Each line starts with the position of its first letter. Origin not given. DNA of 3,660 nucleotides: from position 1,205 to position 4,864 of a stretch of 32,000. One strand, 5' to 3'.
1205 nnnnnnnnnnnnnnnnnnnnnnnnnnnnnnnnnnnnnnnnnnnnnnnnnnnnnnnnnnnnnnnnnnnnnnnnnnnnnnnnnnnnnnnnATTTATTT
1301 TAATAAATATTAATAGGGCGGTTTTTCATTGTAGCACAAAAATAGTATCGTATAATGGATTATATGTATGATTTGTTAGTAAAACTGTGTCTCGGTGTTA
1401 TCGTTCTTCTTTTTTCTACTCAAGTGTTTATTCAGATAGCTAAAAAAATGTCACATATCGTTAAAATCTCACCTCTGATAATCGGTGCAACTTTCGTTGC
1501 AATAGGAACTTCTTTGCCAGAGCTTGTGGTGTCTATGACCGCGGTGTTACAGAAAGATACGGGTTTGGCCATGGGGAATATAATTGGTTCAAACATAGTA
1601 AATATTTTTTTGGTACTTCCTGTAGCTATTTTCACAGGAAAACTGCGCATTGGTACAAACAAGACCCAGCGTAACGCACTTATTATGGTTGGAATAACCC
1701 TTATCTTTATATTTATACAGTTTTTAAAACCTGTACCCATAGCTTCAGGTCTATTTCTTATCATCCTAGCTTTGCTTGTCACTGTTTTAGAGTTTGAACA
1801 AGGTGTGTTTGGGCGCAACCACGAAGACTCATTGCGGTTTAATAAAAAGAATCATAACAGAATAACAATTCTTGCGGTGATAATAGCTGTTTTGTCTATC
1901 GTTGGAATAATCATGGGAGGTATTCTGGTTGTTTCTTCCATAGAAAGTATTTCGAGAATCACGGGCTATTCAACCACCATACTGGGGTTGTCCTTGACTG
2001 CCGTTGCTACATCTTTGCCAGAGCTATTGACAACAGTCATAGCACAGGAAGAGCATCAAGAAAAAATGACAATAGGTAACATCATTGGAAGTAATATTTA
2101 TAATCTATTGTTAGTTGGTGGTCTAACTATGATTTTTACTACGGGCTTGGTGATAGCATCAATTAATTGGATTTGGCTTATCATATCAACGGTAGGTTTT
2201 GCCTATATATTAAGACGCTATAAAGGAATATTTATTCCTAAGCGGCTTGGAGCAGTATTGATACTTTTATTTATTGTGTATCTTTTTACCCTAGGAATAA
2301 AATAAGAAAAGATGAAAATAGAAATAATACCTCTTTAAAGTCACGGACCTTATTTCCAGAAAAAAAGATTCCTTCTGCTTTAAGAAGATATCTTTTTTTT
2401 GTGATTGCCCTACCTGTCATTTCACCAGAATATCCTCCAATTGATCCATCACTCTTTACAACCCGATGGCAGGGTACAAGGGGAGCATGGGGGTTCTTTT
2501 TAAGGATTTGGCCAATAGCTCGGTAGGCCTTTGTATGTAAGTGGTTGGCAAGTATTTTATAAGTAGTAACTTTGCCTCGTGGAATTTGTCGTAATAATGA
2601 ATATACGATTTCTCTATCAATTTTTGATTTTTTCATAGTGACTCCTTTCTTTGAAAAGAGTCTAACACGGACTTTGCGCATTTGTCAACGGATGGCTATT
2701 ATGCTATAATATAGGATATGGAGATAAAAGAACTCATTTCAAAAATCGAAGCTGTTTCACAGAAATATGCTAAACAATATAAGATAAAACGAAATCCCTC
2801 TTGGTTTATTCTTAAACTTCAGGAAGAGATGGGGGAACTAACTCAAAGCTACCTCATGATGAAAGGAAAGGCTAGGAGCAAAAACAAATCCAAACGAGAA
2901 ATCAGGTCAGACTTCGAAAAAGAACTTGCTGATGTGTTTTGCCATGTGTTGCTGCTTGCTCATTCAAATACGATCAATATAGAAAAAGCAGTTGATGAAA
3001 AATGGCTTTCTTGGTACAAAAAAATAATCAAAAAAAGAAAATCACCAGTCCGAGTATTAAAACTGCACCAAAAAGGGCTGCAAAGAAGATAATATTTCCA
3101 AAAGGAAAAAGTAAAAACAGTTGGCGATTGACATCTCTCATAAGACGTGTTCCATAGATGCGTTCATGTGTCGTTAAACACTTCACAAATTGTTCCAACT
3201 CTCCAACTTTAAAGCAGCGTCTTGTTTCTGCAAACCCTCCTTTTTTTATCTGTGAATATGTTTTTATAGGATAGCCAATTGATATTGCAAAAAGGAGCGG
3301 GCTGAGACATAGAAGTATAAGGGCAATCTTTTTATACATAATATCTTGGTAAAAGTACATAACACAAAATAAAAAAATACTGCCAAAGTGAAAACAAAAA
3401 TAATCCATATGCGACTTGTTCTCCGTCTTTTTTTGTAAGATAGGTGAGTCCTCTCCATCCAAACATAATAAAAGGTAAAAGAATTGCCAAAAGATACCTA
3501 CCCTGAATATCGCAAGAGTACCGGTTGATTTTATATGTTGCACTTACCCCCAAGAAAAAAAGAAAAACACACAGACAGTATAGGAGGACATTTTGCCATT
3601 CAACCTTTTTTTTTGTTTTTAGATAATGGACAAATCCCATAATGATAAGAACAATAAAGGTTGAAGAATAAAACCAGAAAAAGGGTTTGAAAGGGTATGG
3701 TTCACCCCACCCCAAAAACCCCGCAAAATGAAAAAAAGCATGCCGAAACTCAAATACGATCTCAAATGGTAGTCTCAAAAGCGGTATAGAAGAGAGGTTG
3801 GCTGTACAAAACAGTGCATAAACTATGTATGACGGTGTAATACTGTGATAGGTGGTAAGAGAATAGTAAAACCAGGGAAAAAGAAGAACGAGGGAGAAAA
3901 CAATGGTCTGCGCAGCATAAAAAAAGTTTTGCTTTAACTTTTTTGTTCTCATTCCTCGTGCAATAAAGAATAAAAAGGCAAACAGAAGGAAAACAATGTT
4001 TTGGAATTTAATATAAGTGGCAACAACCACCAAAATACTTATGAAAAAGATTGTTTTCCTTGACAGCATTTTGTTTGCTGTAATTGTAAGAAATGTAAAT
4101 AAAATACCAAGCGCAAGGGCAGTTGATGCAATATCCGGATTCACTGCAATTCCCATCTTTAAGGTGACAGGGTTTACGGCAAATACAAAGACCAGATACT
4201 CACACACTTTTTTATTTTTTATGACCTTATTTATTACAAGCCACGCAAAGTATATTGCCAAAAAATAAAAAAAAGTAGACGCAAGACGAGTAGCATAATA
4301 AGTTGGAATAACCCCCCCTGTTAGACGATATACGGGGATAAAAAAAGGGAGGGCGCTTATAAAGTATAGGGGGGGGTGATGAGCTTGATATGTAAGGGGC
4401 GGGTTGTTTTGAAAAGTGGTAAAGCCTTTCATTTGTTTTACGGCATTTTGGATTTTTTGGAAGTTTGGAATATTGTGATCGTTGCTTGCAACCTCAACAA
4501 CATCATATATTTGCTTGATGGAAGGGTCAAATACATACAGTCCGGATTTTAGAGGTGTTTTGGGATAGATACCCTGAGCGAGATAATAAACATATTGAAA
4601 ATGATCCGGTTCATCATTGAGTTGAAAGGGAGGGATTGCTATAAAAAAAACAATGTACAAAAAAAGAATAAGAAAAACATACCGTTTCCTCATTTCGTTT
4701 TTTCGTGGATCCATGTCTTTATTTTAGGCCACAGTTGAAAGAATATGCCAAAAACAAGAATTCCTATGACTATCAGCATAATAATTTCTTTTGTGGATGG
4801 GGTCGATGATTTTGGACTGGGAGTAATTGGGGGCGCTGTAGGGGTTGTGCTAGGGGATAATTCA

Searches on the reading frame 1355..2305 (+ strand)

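Call 68: search_protein_families(library=pfam, proteins=[window:1355-2305:+], max_evalue=0.0001)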
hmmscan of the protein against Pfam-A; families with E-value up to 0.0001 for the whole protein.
window:1355-2305:+ (316 aa): 1 family
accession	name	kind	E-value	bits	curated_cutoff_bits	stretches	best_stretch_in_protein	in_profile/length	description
PF01699.29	Na_Ca_ex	-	6.7e-43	146.7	24.9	2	10-145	5-148/151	Sodium/calcium exchanger protein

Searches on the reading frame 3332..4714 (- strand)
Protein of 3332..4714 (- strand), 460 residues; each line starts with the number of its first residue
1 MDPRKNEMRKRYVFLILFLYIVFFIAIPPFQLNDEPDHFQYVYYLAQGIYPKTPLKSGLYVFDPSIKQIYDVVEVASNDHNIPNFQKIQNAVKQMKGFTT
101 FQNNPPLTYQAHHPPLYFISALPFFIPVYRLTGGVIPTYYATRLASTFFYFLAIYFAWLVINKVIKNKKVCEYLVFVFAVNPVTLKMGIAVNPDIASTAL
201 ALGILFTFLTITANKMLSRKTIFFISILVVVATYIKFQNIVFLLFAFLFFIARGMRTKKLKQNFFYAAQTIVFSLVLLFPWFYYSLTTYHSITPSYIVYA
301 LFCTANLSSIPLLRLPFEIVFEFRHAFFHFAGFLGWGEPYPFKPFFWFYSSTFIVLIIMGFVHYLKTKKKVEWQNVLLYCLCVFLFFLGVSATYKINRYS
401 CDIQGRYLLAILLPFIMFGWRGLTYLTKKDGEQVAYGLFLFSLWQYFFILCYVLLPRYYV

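Call 68: search_protein_families(library=pfam, proteins=[window:3332-4714:-], max_evalue=0.0001)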
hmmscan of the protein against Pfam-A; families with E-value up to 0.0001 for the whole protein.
window:3332-4714:- (460 aa): 1 family
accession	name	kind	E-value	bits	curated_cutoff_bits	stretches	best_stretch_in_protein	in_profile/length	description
PF09913.15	DUF2142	-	1.4e-14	54.2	30.1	1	17-413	1-393/395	Predicted membrane protein (DUF2142)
